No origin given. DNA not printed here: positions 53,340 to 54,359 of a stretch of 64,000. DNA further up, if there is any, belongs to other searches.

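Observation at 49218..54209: Two paralogous permuted papain-fold proteins bracketing a cargo of Cys-rich secreted protein, LysR regulator and SemiSWEET-like gene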

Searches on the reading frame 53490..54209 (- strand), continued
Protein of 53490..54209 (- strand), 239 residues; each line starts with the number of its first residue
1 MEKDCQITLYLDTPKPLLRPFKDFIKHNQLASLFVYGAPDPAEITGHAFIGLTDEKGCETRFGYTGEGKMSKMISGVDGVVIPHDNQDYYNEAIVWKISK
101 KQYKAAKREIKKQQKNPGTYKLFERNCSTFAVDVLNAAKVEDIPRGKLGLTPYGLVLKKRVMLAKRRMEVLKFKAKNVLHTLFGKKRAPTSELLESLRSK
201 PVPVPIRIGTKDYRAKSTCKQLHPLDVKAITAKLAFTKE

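Call 27: find_encoding_contigs(protein=P0034, flank=10000, max_places=4)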
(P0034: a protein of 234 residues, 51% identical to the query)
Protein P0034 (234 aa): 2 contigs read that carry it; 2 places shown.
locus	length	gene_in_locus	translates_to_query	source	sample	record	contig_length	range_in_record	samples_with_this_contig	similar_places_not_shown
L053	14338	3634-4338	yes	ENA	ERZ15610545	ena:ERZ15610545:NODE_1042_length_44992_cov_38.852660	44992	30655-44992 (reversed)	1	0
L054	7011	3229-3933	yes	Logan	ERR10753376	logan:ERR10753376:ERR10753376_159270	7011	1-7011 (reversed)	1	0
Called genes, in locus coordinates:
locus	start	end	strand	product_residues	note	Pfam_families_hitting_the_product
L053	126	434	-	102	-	-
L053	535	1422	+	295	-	PF00126:HTH_1, PF03466:LysR_substrate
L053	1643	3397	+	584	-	-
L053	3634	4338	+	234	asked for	-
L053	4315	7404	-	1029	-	PF02384:N6_Mtase (faint), PF20473:MmeI_Mtase (weak), PF07669:Eco57I (faint), PF18135:Type_ISP_C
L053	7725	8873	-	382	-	-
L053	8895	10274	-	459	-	PF02878:PGM_PMM_I, PF02879:PGM_PMM_II, PF02880:PGM_PMM_III, PF00408:PGM_PMM_IV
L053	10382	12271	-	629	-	PF06480:FtsH_ext, PF06068:TIP49 (faint), PF00004:AAA, PF07728:AAA_5 (weak), PF17862:AAA_lid_3, PF01434:Peptidase_M41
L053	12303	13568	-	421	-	PF01171:ATP_bind_3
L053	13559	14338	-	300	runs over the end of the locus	PF07719:TPR_2 (faint), PF13432:TPR_16, PF13525:YfiO (weak), PF13174:TPR_6 (weak)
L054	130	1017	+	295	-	PF00126:HTH_1, PF03466:LysR_substrate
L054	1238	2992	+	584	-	-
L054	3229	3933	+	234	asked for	-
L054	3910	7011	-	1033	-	?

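Call 32: list_cluster_members(proteins=[P0086, P0087, P0088, P0092, P0093, P0094, P0097, P0099, P0100, P0103])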
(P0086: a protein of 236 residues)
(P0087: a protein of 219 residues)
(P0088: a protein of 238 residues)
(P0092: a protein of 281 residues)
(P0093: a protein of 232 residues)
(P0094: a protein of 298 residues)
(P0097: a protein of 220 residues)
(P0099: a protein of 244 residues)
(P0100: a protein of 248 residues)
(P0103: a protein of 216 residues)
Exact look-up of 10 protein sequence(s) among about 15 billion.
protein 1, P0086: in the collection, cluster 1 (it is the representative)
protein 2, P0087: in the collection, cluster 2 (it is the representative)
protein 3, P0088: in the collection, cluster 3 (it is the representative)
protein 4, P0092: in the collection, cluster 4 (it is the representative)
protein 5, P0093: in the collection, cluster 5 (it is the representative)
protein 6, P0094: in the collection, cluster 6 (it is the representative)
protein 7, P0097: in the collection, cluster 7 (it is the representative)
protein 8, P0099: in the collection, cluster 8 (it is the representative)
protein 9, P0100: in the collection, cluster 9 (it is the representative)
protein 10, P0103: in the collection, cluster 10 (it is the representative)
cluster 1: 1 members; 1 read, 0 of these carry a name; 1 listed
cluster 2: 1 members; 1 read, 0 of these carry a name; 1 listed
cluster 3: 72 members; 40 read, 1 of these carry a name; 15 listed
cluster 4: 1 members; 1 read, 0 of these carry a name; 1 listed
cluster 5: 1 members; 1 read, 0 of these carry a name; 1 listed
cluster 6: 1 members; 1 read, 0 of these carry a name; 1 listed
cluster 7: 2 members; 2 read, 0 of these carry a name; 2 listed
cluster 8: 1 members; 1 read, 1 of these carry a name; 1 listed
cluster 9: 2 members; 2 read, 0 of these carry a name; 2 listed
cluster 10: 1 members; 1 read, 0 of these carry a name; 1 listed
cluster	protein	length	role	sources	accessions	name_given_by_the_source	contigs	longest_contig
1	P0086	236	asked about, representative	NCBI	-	-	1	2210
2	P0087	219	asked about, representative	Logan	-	-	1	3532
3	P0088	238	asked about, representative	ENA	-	-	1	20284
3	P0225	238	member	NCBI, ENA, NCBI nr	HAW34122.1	MAG TPA: hypothetical protein DCX19_05815 [Alphaproteobacteria bacterium] | hypothetical protein [Alphaproteobacteria bacterium]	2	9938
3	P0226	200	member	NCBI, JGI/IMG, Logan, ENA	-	-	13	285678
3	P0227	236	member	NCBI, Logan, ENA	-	-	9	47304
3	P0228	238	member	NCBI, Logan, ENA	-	-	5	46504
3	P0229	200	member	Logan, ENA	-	-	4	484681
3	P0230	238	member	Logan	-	-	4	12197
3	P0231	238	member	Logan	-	-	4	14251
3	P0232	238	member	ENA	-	-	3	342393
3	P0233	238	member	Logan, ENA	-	-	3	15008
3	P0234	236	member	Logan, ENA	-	-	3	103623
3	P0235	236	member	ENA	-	-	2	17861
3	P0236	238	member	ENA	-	-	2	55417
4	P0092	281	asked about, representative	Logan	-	-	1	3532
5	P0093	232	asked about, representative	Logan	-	-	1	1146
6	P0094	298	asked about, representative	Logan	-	-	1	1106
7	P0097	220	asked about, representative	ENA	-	-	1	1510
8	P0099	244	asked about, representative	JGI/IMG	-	hypothetical protein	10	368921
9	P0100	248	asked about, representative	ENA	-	-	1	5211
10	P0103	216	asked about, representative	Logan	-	-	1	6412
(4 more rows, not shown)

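Call 33: search_protein_families(library=pfam, alignment_id=A2, max_evalue=0.01)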
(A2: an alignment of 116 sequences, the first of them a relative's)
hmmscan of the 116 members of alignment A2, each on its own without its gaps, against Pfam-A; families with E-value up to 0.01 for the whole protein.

A. member 1, P0086 (236 aa): 0 families

B. families by the number of members that match (of 116 scanned): 28 families (the first 25 are shown)
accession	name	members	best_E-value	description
PF13387.12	Lnb_N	16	0.0001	Lnb N-terminal periplasmic domain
PF13699.11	eCIS_core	13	1.8e-38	eCIS core domain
PF05903.20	Peptidase_C97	12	1.2e-06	PPPDE putative peptidase domain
PF13620.12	CarboxypepD_reg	2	1.7e-12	Carboxypeptidase regulatory-like domain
PF18998.6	Flg_new_2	2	3.3e-10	Divergent InlB B-repeat domain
PF13715.12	CarbopepD_reg_2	2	1.1e-08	CarboxypepD_reg-like domain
PF18911.6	PKD_4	2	0.00015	PKD domain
PF05608.18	RTE1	2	0.0002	RTE1-like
PF04970.19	LRAT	2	0.0006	Lecithin retinol acyltransferase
PF03527.20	RHS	1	1.4e-11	RHS protein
PF03160.20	Calx-beta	1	2e-10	Calx-beta domain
PF17963.7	Big_9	1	6.4e-10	Bacterial Ig domain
PF17803.7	Cadherin_4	1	5.7e-09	Bacterial cadherin-like domain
PF17892.7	Cadherin_5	1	7.4e-07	Cadherin-like domain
PF05488.18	PAAR_motif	1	2.8e-06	PAAR motif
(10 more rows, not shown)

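Call 36: search_solved_structures(query=A1, max_evalue=10, show_alignments=4)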
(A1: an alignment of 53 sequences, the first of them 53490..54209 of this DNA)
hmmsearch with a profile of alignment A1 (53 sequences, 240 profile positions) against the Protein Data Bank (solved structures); distinct sequences matched with E-value up to 10: 3.
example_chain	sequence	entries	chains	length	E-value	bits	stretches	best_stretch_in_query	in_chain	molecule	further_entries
2wp7_A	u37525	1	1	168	0.29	13.6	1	116-152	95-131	PPPDE PEPTIDASE DOMAIN-CONTAINING PROTEIN 2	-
3ebq_A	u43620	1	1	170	0.29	13.6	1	116-152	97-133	MOLECULE: PPPDE1 (PERMUTED PAPAIN FOLD PEPTIDASES OF DSRNA VIRUSES AND EUKARYOTES 1), UPF0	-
5xn7_A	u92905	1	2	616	1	11.9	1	91-144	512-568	Putative RTX-toxin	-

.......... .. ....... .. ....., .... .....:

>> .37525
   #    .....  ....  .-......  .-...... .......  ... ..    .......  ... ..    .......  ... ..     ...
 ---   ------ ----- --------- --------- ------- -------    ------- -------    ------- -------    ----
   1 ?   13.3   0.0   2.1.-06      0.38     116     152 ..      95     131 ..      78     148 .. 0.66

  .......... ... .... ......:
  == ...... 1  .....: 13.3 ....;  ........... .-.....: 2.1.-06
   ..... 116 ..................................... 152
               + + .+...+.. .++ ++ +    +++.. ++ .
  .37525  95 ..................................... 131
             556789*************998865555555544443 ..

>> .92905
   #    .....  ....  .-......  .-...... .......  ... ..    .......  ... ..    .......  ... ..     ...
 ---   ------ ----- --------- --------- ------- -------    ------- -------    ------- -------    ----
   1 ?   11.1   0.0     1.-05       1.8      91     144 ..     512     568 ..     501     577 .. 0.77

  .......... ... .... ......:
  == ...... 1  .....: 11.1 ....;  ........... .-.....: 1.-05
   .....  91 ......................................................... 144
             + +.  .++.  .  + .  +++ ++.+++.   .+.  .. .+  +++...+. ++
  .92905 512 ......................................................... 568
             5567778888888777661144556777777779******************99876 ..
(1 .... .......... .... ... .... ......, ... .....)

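Call 37: search_solved_structures(query=A2, max_evalue=10, show_alignments=5)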
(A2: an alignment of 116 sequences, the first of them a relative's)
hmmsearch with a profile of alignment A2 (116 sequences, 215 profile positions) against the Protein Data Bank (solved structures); distinct sequences matched with E-value up to 10: 6.
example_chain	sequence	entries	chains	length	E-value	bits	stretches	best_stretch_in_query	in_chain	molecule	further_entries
6v98_A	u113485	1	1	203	0.00021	24.4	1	116-153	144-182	Cysteine hydrolase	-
7whm_A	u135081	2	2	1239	0.011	18.8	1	106-136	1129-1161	PPPDE domain-containing protein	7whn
6ywe_a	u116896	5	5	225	0.12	15.4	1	87-135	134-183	Related to ribosomal protein YmL20, mitochondrial | 60S ribosomal protein L20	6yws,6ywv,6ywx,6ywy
3ebq_A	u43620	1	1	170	0.15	15.1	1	115-149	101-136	MOLECULE: PPPDE1 (PERMUTED PAPAIN FOLD PEPTIDASES OF DSRNA VIRUSES AND EUKARYOTES 1), UPF0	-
2wp7_A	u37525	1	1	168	0.18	14.9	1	116-149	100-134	PPPDE PEPTIDASE DOMAIN-CONTAINING PROTEIN 2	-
5xn7_A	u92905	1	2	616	0.39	13.7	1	101-152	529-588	Putative RTX-toxin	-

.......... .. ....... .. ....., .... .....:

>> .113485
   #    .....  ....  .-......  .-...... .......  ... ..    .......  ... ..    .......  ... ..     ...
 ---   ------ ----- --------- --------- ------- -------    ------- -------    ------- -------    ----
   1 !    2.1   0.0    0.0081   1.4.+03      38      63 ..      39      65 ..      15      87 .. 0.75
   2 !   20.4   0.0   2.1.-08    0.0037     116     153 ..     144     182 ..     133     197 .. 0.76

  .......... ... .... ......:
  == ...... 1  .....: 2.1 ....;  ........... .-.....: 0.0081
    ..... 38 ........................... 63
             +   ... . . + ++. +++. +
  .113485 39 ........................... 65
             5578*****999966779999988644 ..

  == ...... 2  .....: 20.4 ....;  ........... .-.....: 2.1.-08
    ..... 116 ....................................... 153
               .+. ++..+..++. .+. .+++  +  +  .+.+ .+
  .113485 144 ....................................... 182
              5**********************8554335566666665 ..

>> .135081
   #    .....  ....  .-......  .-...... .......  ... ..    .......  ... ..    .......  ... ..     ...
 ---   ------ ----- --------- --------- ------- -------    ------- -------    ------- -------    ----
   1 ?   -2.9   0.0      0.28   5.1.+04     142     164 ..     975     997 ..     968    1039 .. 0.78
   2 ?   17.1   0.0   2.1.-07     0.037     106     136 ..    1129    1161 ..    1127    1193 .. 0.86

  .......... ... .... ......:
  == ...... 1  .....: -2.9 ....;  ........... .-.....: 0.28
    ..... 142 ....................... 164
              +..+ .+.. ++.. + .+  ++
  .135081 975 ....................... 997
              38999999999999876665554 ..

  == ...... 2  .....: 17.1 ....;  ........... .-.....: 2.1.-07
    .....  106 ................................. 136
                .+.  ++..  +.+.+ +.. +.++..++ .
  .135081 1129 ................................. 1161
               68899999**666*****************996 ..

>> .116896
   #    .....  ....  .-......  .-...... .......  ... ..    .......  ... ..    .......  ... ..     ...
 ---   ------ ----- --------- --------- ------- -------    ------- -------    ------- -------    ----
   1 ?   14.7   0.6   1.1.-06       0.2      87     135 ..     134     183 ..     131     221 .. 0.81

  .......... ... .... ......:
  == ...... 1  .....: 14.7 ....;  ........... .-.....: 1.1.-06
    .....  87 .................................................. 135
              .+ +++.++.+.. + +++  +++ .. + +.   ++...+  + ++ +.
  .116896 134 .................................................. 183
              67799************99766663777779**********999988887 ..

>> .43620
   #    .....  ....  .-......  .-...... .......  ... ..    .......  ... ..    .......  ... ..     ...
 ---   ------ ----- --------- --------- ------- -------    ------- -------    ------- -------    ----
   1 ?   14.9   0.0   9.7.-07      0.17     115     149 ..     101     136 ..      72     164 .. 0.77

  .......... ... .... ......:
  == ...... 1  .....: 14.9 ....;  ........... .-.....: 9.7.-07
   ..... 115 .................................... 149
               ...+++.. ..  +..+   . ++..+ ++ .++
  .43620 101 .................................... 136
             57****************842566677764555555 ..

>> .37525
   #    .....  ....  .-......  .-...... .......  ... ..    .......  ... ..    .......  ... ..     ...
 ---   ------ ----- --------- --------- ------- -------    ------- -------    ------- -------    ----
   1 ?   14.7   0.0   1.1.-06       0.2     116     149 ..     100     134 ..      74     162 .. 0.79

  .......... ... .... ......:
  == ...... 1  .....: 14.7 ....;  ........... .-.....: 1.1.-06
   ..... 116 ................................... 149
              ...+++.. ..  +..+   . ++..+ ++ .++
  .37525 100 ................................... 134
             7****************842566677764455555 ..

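Call 38: fold_search(model_id=the predicted structure, library=viral)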
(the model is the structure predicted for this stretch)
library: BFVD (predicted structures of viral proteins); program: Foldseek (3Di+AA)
matches with E <= 10: 94; with E <= 0.001: 0
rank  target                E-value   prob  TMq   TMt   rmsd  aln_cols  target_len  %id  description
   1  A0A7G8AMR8            2.9e-03  1.00  0.34  0.52   8.1       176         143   15  (no name in the UniProt tables at hand)
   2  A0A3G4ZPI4            8.0e-03  0.97  0.39  0.25   9.7       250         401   10  Uncharacterized protein [Terrestrivirus sp.]
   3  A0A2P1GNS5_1          2.0e-02  1.00  0.34  0.11   4.8       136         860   10  Polyprotein (Fragment) [Wenling banjofish picornavirus 2]
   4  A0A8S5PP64            2.7e-02  0.93  0.37  0.12   8.1       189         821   10  Cysteine peptidase [Myoviridae sp. ctwwN25]
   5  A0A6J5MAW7            2.8e-02  0.60  0.27  0.36  10.7       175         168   11  Uncharacterized protein [uncultured Caudovirales phage]
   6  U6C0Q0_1              3.0e-02  0.60  0.29  0.09  18.6       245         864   13  Genome polyprotein (Fragment) [Kobuvirus sewage Aichi]
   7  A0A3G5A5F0            6.1e-02  0.90  0.38  0.26   5.7       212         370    8  Uncharacterized protein [Homavirus sp.]
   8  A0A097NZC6            1.7e-01  0.80  0.28  0.14   4.9       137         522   12  Genome polyprotein (Fragment) [Norway rat kobuvirus 1]
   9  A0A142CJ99            4.1e-01  0.07  0.14  0.17  20.8       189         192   14  (no name in the UniProt tables at hand)
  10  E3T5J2                4.4e-01  0.10  0.23  0.24  12.9       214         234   11  Uncharacterized protein [Cafeteria roenbergensis virus (strain BV-PW1)]
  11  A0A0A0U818            6.7e-01  0.13  0.26  0.07  12.6       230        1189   13  (no name in the UniProt tables at hand)
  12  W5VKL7                9.5e-01  0.15  0.24  0.21   7.0       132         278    8  ORF-64 [Buzura suppressaria nuclear polyhedrosis virus]
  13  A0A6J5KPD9            1.1e+00  0.25  0.29  0.41   6.4       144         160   14  Permuted papain-like amidase enzyme, YaeF/YiiX, C92 family [uncultured Caudovirales phage]
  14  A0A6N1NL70            1.1e+00  0.03  0.13  0.07  12.2       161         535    8  Uncharacterized protein [Tupanvirus soda lake]
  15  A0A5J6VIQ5            1.5e+00  0.04  0.15  0.09  14.9       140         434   15  Guanylate-binding protein [Megaviridae environmental sample]
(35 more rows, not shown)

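Call 41: search_protein_families(library=padloc, proteins=[window:53490-54209:-], max_evalue=0.01)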
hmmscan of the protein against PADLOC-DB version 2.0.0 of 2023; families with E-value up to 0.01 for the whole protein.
window:53490-54209:- (239 aa): 0 families

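Call 42: search_protein_families(library=phrogs, proteins=[window:53490-54209:-], max_evalue=0.01)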
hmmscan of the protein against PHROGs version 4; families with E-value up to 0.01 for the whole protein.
window:53490-54209:- (239 aa): 0 families

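Call 48: list_cluster_members(proteins=[P0098, P0102, P0104, P0105, P0106, P0108, P0109, P0110, P0112, P0113])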
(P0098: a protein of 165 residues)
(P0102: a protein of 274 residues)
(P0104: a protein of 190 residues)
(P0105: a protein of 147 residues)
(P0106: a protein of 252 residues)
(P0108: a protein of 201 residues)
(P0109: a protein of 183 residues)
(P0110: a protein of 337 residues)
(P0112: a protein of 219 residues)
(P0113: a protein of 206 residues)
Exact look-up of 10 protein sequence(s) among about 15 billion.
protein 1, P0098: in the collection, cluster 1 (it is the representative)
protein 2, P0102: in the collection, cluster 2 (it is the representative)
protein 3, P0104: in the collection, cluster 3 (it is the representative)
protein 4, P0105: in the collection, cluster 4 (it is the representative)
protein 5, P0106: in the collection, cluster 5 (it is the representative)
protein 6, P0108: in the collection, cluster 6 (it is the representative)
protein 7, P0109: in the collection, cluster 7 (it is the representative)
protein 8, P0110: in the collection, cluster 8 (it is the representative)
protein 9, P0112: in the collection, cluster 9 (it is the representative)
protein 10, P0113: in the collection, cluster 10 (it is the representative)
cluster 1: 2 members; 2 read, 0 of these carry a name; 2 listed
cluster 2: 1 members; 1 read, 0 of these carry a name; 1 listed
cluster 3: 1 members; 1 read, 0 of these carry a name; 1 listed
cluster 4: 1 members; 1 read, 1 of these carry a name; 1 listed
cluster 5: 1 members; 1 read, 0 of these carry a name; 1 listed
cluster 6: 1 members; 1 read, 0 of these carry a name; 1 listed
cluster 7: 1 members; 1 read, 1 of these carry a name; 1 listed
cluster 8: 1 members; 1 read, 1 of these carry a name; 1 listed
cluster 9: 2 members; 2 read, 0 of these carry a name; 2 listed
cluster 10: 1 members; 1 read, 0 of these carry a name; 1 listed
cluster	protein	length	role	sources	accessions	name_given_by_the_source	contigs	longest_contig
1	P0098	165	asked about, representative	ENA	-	-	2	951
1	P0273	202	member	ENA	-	-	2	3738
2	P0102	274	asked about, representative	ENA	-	-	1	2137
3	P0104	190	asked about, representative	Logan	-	-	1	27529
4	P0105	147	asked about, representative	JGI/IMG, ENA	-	hypothetical protein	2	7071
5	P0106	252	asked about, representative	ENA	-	-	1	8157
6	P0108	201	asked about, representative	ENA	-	-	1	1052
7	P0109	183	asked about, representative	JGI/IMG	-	hypothetical protein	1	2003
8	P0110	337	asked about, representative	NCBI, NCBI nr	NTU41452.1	MAG: DUF4157 domain-containing protein [Nitrospirales bacterium] | DUF4157 domain-containing protein [Nitrospirales bacterium]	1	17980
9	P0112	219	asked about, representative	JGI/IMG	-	-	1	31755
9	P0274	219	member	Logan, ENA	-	-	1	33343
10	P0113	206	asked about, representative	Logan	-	-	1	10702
